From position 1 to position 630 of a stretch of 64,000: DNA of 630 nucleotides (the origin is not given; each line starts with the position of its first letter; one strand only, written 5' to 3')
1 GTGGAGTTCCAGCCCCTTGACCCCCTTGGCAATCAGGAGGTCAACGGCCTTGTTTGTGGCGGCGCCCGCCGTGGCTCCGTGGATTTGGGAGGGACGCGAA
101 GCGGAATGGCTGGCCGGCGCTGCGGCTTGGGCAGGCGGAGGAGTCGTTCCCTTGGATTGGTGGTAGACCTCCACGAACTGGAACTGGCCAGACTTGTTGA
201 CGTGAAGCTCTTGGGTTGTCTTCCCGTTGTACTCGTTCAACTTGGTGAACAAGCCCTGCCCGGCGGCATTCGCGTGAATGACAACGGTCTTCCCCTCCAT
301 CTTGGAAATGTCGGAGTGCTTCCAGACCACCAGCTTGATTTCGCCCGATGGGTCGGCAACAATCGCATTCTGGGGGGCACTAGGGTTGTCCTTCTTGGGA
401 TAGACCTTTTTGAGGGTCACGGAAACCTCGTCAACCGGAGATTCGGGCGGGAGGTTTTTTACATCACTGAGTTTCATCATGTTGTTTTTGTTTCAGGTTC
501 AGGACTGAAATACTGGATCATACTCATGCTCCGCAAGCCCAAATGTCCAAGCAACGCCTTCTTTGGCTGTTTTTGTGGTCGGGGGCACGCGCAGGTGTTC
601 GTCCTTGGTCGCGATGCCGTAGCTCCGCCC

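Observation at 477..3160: Array E: five more copies directly upstream of an orphan IntI/Xer-type N-terminal domain ORF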

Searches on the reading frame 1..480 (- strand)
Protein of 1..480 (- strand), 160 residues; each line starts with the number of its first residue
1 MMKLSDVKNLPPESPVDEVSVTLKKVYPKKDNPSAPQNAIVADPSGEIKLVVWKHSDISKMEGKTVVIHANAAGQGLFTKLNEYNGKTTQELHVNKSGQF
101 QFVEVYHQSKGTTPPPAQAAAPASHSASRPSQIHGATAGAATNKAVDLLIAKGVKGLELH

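Call 13: search_protein_families(library=pfam, proteins=[window:1-480:-], max_evalue=0.1)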
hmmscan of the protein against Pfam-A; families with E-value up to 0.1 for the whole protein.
window:1-480:- (160 aa): 0 families

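Call 14: search_protein_families(library=phrogs, proteins=[window:1-480:-], max_evalue=0.01)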
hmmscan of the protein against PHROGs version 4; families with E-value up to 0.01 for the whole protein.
window:1-480:- (160 aa): 0 families
